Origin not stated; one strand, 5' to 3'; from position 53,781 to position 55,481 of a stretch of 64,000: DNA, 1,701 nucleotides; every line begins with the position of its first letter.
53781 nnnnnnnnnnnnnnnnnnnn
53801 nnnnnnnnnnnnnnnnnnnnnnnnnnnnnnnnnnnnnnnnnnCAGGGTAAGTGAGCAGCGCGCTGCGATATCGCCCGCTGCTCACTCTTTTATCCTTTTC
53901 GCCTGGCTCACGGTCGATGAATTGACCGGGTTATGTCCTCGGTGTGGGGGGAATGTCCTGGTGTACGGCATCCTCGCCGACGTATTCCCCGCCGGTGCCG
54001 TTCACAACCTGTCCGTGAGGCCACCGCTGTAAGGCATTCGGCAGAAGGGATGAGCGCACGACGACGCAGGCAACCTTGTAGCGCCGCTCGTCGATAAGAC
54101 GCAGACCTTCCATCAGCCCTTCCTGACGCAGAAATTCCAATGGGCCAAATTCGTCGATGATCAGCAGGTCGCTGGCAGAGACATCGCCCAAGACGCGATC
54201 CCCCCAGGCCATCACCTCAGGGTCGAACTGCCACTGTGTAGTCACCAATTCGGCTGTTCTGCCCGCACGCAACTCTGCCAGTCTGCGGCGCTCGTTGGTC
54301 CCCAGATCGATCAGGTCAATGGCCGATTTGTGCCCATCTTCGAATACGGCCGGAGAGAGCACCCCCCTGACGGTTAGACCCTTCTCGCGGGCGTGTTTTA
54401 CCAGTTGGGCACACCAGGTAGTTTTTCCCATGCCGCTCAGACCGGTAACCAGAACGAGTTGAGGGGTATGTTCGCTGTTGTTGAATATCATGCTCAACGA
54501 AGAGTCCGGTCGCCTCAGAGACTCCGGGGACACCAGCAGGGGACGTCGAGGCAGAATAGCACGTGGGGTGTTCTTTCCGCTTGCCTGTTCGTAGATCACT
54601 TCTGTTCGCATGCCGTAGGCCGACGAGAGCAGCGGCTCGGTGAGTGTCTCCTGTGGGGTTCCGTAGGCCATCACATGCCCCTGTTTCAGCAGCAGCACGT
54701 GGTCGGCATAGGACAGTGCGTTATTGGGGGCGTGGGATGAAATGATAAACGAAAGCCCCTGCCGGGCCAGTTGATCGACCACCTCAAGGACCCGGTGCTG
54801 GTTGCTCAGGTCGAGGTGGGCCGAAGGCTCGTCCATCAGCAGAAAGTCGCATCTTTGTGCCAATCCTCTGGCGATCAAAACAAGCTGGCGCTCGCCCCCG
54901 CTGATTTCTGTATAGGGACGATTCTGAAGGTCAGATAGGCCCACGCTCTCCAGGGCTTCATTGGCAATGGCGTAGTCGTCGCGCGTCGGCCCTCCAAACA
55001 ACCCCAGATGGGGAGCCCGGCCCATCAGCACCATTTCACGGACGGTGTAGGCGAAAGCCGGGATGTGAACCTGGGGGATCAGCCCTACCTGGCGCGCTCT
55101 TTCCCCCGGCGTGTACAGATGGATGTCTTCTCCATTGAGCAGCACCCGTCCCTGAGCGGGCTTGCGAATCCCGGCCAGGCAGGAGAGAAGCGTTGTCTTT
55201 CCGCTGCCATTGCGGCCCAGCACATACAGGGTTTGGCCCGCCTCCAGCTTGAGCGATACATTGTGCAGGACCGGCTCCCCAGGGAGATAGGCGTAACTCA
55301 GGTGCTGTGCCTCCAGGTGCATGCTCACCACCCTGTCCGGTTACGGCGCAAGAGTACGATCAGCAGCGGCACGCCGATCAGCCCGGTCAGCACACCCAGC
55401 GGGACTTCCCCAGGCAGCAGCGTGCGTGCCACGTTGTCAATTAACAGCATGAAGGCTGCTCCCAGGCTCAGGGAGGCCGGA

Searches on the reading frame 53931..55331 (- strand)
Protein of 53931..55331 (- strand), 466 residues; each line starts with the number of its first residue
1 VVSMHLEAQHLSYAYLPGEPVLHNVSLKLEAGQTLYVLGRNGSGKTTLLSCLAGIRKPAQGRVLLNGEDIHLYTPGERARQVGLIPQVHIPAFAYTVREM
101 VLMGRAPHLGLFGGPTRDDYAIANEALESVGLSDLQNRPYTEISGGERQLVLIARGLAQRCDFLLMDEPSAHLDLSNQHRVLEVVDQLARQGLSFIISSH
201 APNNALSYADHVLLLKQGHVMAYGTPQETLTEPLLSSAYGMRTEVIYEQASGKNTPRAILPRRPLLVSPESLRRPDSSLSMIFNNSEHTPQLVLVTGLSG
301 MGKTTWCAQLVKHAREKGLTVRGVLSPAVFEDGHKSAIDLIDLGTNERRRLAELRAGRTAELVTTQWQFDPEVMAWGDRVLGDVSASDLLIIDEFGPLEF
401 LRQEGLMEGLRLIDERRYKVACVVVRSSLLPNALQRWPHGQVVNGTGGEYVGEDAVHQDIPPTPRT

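Call 73: search_protein_families(library=ncbifam, proteins=[window:53931-55331:-], max_evalue=1e-10)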
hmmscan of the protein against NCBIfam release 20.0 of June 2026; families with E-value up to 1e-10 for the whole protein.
window:53931-55331:- (466 aa): 167 families (the best 25 are shown)
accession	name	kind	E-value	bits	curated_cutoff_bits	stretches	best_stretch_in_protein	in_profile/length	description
NF010068.0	PRK13548.1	equivalog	5.2e-63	212.6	261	1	4-252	4-253/261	heme ABC transporter ATP-binding protein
TIGR03873.1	F420-0_ABC_ATP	hypoth_equivalog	1.1e-62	211.6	372.4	1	6-252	2-247/256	putative F420-0 ABC transporter ATP-binding protein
NF007082.0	PRK09536.1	equivalog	1e-57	196.1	537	1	18-254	15-251/402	corrinoid ABC transporter ATPase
NF008409.0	PRK11231.1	equivalog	1.7e-57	194.7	375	1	4-253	1-249/255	Fe(3+) dicitrate ABC transporter ATP-binding protein FecE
NF052485.1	sider_ATP_EitC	equivalog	5e-50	170.3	485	1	8-253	5-246/251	siderophore ABC transporter ATP-binding protein EitC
NF010067.0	PRK13547.1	equivalog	3.2e-45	154.5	374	1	6-247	2-260/272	heme ABC transporter ATP-binding protein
NF007863.0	PRK10575.1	equivalog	1e-44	152.8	433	1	11-249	17-255/265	Fe3+-hydroxamate ABC transporter ATP-binding protein FhuC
NF040873.1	AztA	equivalog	3e-44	150.9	220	1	17-212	3-189/191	zinc ABC transporter ATP-binding protein AztA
TIGR03771.1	anch_rpt_ABC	equivalog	7.2e-44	150.1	268.8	1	27-239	1-209/223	anchored repeat-type ABC transporter ATP-binding subunit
NF007606.0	PRK10253.1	equivalog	1.1e-43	149.6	497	1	19-252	20-254/266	iron-enterobactin ABC transporter ATP-binding protein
TIGR02315.1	ABC_phnC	equivalog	2.9e-39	135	266.1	1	6-232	2-235/243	phosphonate ABC transporter ATP-binding protein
NF053840.1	MnTportMntADein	equivalog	4.7e-39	134.4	400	1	6-232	2-222/240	manganese ABC transporter ATP-binding protein MntA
NF002981.0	PRK03695.1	equivalog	1.3e-38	132.8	281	1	22-245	16-240/253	vitamin B12 ABC transporter ATP-binding protein BtuD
TIGR04521.1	ECF_ATPase_2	equivalog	1.9e-36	125.6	330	1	7-237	2-240/279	energy-coupling factor transporter ATPase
TIGR03375.1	type_I_sec_LssB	subfamily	1.8e-35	122.4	693.1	1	5-231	465-690/696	type I secretion system permease/ATPase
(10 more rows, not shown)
